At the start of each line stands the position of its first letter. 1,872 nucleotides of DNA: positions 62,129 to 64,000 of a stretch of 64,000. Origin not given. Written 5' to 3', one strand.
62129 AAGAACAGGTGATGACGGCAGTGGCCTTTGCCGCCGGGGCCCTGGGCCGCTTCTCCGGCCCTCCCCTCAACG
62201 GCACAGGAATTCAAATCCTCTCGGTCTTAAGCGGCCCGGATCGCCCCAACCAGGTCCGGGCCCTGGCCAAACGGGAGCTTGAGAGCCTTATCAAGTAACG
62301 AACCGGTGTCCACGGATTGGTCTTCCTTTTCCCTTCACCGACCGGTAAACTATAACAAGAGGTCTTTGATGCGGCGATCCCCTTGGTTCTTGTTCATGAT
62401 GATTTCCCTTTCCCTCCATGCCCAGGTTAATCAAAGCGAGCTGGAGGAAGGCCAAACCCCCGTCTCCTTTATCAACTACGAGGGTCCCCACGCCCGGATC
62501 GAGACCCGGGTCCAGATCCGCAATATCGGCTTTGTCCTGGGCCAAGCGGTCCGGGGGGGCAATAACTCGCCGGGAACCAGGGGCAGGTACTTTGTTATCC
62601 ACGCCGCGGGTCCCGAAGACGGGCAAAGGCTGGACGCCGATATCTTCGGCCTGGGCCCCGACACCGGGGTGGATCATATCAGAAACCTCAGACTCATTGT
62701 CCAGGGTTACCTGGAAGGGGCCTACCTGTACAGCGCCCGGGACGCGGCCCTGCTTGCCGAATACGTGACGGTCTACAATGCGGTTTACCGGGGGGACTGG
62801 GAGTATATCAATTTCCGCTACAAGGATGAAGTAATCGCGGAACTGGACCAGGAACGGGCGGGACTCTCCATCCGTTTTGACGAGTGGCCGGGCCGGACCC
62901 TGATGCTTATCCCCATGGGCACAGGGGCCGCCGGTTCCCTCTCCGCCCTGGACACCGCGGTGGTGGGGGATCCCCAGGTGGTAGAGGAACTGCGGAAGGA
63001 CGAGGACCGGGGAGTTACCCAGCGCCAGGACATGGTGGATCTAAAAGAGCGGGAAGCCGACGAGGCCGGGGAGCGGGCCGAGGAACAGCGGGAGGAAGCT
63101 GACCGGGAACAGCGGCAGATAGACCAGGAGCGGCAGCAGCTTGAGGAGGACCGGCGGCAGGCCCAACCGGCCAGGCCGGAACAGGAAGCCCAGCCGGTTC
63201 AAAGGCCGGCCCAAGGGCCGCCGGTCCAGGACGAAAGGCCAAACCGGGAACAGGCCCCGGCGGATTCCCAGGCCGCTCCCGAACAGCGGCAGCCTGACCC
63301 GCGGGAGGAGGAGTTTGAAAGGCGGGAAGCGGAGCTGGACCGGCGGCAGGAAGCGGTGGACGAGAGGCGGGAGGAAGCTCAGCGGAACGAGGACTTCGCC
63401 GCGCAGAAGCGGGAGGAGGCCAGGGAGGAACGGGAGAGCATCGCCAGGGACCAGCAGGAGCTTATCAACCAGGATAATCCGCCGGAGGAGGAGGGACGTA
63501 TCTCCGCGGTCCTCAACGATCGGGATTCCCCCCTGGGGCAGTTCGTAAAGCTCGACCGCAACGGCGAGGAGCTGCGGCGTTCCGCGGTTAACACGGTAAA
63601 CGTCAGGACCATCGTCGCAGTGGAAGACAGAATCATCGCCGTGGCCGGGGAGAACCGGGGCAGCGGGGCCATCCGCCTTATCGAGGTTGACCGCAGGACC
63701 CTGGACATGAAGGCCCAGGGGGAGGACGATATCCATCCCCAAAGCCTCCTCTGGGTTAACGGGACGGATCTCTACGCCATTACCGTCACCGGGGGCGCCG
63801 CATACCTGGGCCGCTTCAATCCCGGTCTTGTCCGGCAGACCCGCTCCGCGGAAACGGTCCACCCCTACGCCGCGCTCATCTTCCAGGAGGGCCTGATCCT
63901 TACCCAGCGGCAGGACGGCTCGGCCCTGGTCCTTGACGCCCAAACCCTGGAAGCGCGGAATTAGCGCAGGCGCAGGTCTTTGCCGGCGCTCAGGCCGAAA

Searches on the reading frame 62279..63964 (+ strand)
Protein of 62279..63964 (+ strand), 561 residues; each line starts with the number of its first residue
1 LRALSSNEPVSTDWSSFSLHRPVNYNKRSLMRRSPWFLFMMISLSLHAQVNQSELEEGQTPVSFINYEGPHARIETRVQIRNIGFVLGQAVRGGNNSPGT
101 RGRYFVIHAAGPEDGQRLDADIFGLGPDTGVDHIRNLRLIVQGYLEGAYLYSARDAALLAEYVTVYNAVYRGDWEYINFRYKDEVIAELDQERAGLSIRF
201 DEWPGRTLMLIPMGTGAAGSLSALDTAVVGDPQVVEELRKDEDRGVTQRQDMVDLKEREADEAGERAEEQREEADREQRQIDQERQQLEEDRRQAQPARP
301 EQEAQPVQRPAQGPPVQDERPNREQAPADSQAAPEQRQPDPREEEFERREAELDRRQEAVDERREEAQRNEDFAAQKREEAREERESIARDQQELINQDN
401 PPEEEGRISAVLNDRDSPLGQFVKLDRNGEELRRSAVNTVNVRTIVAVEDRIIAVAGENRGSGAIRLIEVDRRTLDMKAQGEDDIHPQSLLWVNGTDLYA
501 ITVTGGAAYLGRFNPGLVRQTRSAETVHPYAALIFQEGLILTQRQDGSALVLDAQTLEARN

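Call 62: search_protein_families(library=pfam, proteins=[window:62279-63964:+], max_evalue=0.00001)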
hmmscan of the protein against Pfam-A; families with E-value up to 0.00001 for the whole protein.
window:62279-63964:+ (561 aa): 1 family
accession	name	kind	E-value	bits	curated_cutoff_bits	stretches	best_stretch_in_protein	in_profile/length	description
PF05262.16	Borrelia_P83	-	7.8e-108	361.5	33.6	1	54-531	3-487/489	Borrelia P83/100 protein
